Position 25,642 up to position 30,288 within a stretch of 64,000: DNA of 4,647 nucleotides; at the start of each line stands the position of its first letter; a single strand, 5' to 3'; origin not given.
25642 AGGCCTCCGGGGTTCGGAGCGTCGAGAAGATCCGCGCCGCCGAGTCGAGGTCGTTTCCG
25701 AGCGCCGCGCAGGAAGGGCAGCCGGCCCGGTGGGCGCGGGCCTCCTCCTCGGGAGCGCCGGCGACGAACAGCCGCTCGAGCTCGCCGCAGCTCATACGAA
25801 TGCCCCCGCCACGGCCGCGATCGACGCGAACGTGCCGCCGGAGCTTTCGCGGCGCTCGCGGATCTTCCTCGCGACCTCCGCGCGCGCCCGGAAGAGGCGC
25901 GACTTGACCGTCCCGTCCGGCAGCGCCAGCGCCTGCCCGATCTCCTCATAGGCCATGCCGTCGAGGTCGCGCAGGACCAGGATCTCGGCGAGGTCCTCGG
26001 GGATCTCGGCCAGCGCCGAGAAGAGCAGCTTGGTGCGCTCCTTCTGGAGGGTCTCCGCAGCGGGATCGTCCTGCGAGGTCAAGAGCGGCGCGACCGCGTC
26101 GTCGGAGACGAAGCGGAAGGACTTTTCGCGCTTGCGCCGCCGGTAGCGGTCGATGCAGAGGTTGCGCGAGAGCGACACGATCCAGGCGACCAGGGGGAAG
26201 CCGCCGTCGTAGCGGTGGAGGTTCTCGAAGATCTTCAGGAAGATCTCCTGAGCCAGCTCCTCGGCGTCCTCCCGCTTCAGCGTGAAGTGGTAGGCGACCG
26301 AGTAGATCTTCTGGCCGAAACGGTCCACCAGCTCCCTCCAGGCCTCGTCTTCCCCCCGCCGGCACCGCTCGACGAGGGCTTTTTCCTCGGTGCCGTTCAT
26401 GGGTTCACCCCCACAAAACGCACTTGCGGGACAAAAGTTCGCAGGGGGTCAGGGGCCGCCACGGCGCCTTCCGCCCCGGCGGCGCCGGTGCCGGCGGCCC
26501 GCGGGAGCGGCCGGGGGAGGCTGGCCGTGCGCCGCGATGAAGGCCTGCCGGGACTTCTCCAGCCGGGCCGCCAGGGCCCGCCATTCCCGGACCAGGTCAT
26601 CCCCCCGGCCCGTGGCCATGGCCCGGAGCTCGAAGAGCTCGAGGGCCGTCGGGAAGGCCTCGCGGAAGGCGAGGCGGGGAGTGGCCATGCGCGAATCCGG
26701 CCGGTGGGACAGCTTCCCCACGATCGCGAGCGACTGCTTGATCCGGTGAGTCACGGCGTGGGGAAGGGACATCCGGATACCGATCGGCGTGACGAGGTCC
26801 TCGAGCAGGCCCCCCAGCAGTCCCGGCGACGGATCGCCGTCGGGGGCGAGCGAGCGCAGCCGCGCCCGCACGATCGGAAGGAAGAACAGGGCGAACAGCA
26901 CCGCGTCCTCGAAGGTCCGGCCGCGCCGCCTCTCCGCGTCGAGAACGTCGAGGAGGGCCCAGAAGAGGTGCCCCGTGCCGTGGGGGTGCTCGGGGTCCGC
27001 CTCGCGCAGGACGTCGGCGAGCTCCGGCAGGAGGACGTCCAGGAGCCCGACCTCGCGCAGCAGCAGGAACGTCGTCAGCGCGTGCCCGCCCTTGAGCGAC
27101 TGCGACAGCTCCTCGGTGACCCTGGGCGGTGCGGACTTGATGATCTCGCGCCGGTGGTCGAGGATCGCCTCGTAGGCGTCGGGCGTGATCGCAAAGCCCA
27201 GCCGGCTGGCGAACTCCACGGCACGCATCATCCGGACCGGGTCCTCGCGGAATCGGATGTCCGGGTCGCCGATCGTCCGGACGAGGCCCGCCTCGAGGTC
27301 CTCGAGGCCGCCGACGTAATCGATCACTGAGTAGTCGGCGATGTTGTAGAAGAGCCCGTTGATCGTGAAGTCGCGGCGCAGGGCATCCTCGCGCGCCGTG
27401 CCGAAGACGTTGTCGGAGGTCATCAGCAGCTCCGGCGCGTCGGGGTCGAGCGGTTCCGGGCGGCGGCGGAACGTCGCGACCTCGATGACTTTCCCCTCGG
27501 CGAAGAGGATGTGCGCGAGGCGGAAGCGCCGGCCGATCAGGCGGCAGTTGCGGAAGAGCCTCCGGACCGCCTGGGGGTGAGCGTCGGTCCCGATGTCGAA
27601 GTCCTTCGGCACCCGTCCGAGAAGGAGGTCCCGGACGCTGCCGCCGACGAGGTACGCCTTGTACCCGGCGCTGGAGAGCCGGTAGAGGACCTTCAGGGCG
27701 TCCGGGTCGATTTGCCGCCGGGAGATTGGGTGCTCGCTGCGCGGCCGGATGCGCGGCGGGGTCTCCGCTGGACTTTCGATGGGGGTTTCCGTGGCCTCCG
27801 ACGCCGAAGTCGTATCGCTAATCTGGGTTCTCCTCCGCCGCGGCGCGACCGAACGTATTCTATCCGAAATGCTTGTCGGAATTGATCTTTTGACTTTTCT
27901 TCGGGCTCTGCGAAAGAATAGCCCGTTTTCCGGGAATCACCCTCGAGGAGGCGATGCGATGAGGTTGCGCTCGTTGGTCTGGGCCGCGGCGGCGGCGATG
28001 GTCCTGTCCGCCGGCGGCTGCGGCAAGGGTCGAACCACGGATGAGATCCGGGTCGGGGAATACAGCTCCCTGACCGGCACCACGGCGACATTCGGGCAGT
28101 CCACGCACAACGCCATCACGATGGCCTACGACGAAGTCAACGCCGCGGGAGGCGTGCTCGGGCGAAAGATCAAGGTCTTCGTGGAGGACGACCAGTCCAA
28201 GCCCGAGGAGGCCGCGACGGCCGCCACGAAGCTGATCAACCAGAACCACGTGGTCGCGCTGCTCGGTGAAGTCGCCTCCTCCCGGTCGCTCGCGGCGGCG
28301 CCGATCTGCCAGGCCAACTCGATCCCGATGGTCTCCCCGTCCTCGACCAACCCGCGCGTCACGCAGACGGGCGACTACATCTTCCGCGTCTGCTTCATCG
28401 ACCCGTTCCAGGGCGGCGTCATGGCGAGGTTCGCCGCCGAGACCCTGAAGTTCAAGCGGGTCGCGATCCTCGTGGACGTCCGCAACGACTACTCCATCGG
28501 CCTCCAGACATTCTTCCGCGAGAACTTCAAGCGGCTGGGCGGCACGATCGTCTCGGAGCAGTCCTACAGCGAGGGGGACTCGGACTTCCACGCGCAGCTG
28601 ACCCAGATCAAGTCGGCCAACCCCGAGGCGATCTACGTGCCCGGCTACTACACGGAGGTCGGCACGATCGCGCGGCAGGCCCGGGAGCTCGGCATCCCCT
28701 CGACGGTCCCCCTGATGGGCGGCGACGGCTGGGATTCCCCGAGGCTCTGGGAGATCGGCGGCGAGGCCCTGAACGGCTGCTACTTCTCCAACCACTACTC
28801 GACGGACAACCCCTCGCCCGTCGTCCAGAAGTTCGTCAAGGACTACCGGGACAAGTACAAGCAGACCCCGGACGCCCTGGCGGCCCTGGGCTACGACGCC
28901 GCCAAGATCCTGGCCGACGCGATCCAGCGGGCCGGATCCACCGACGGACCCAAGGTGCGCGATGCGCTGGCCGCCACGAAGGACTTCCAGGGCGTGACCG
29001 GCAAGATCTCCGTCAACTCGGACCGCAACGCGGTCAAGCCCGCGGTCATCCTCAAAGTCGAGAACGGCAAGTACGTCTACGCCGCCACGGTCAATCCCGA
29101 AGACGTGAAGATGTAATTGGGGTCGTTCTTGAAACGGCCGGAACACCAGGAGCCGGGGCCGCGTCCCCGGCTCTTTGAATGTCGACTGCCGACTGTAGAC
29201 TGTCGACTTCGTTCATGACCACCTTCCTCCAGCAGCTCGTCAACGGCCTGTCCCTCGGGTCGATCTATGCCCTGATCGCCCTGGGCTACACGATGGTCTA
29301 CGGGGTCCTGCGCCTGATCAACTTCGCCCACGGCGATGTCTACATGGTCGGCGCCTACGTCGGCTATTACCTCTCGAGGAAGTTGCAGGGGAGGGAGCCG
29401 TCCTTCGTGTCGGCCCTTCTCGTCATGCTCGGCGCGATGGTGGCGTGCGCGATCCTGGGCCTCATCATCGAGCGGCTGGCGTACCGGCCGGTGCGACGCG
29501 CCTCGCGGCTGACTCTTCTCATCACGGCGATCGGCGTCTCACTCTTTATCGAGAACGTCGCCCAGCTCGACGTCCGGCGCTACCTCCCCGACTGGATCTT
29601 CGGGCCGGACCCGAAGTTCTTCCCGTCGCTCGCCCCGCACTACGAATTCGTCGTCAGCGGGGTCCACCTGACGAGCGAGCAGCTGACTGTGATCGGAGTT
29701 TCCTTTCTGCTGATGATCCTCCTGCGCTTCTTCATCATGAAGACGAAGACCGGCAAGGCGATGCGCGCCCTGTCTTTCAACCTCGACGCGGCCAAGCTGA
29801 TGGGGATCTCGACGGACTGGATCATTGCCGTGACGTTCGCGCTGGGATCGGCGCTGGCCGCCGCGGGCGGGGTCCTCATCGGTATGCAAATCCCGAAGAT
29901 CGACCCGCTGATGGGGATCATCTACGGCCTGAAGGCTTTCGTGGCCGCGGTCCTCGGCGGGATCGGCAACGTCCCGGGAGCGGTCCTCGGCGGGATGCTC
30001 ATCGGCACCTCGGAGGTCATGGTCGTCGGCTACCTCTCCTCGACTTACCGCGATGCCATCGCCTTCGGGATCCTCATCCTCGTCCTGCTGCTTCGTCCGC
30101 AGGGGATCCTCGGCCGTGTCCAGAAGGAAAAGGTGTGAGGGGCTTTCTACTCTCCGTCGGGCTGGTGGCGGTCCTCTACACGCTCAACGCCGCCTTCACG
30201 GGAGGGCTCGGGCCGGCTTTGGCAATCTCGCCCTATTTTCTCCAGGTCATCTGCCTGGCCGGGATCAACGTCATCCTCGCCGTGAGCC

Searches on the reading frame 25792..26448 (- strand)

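Call 62: search_protein_families(library=pfam, proteins=[window:25792-26448:-], max_evalue=0.00001)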
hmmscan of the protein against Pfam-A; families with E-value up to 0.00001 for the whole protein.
window:25792-26448:- (218 aa): 4 families
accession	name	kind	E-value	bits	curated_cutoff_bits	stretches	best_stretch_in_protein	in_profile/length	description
PF04542.20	Sigma70_r2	-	1.7e-16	60.2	24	1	40-107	1-70/71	Sigma-70 region 2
PF08281.18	Sigma70_r4_2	-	6e-14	51.9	25.7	1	143-191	5-53/54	Sigma-70, region 4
PF04545.22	Sigma70_r4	-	1.7e-09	37.4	24.1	1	145-190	1-46/50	Sigma-70, region 4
PF07638.17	Sigma70_ECF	-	2e-06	28.2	21.1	1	25-197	7-184/185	ECF sigma factor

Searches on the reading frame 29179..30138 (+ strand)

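Call 21: search_protein_families(library=pfam, proteins=[window:29179-30138:+], max_evalue=0.001)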
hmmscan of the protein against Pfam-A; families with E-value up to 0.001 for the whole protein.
window:29179-30138:+ (319 aa): 1 family
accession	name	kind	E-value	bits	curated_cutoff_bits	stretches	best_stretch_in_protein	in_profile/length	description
PF02653.21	BPD_transp_2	-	4.6e-46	157.6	26.8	1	20-303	2-269/269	Branched-chain amino acid transport system / permease component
